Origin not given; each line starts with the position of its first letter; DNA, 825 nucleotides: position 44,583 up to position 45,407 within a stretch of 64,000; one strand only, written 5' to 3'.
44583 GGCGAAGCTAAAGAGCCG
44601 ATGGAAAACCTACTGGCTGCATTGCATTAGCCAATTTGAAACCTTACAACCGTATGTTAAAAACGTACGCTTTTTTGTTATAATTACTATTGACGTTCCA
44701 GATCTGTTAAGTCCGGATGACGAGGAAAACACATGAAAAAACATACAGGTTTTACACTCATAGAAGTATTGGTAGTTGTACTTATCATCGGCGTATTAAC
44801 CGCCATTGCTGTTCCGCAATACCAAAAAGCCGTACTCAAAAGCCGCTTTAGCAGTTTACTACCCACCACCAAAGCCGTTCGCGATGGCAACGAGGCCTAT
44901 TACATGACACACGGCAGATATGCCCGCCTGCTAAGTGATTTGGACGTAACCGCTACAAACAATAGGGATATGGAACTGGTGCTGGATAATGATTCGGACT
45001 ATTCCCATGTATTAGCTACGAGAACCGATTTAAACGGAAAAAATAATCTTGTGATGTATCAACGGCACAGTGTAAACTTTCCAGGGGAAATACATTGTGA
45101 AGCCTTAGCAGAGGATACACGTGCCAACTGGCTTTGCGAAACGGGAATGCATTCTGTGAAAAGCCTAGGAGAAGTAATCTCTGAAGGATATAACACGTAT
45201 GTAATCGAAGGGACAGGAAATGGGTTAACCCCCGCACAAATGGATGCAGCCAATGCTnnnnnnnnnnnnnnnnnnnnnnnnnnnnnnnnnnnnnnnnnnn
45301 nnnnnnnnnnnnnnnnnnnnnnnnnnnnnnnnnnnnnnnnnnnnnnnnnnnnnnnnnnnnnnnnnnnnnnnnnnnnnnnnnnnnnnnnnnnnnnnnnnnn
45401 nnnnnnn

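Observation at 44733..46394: Type IV pilin fused to a tandem Cys-bridged YD-like repeat domain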

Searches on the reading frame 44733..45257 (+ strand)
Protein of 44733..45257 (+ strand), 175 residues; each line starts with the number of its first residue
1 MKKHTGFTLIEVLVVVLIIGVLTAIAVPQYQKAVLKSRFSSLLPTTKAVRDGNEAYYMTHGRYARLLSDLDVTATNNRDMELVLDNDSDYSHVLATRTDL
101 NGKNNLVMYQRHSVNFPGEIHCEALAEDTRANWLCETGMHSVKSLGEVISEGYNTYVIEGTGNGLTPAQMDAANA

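Call 82: predict_structure(alignment_id=A4)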
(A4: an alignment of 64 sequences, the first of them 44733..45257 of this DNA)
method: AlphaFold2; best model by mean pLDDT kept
length: 175 residues; sequences in the alignment: 64
mean_pLDDT: 93.2   pTM: 0.83
mean pLDDT of the five models: 93.2, 92.8, 92.0, 91.8, 91.7
residues with pLDDT >= 90: 139; 70-90: 34; 50-70: 1; < 50: 1
segments of 3 or more residues with pLDDT < 50: none
pLDDT, mean of each block of 10 residues (from residue 1): 76 97 96 95 97 98 96 89 95 94 94 96 96 96 88 96 89 85
secondary structure, 60 per line:
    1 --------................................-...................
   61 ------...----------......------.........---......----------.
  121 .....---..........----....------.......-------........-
elements in order: H9-40 H42-60 E80-85 E92-97 E104-109 E120-125 H129-138 E143-146 E153-159 H167-174

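Call 84: fold_search(model_id=the predicted structure, library=pdb)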
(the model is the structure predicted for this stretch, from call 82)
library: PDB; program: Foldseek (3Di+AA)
matches with E <= 10: 268; with E <= 0.001: 0
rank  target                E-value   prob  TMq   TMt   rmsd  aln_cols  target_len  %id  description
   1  1ay2_A                3.8e-03  1.00  0.39  0.43  12.5       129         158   18  STRUCTURE OF THE FIBER-FORMING PROTEIN PILIN AT 2.6 ANGSTROMS RESOLUTION (released 1998-04-29)
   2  5vxx_A                2.8e-02  0.99  0.45  0.49   5.7       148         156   21  Cryo-EM reconstruction of Neisseria gonorrhoeae Type IV pilus (released 2017-07-12)
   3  8p3b                  6.9e-02  0.77  0.31  0.33  13.0       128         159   18  Neisseria meningitidis Type IV pilus SA-GATDH variant (released 2024-04-03)
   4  8dx4_D                4.0e-01  0.18  0.29  0.13   9.9       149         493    9  Clostridioides difficile R20291 minor pilin - PilW fused with Maltose Binding Protein (released 2022-09-21)
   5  4v1j                  4.8e-01  0.23  0.26  0.31  14.8       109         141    9  Structure of Neisseria meningitidis Major Pillin (released 2016-01-13)
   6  7m0u_B                4.8e-01  0.07  0.17  0.11  13.9       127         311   15  Crystal structure of the BRAF:MEK1 kinases in complex with AMPPNP and Binimetinib (released 2021-04-21)
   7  3kk8                  5.1e-01  0.10  0.18  0.12  12.9        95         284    7  CaMKII Substrate Complex A (released 2010-02-09)
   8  4d40_A                6.9e-01  0.44  0.29  0.51   3.9        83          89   16  High-Resolution Structure of a Type IV Pilin from Shewanella oneidensis (released 2015-04-29)
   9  9jrv_A                7.4e-01  0.20  0.27  0.31  13.6       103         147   13  Pilin PilA from Burkholderia cenocepacia (released 2025-10-01)
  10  7m0t_B                1.0e+00  0.06  0.17  0.11  13.0       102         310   16  Crystal structure of the BRAF:MEK1 kinases in complex with AMPPNP and Selumetinib (released 2021-04-21)
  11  3agl_A                1.1e+00  0.04  0.15  0.09  16.0       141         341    7  Complex of PKA with the bisubstrate protein kinase inhibitor ARC-1039 (released 2010-09-01)
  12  6v2w_B                1.4e+00  0.05  0.17  0.12  13.0       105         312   13  Crystal structure of the BRAF:MEK1 kinases in complex with AMPPNP (released 2020-12-02)
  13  9a1f_R                1.6e+00  0.11  0.21  0.30  13.8       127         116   14  Integrative structure of the XcpGHIJK pseudo pilus filament model of a type II secretion system (released 2021-06-18)
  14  1qve_A                1.6e+00  0.10  0.23  0.31  11.4       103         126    8  Crystal structure of the truncated K122-4 pilin from Pseudomonas aeruginosa (released 2004-09-07)
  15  6rch_A                1.7e+00  0.07  0.18  0.12  12.5        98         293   10  Crystal structure of Casein kinase I isoform delta (CK1 delta) complexed with SR4133 inhibitor (released 2020-03-25)
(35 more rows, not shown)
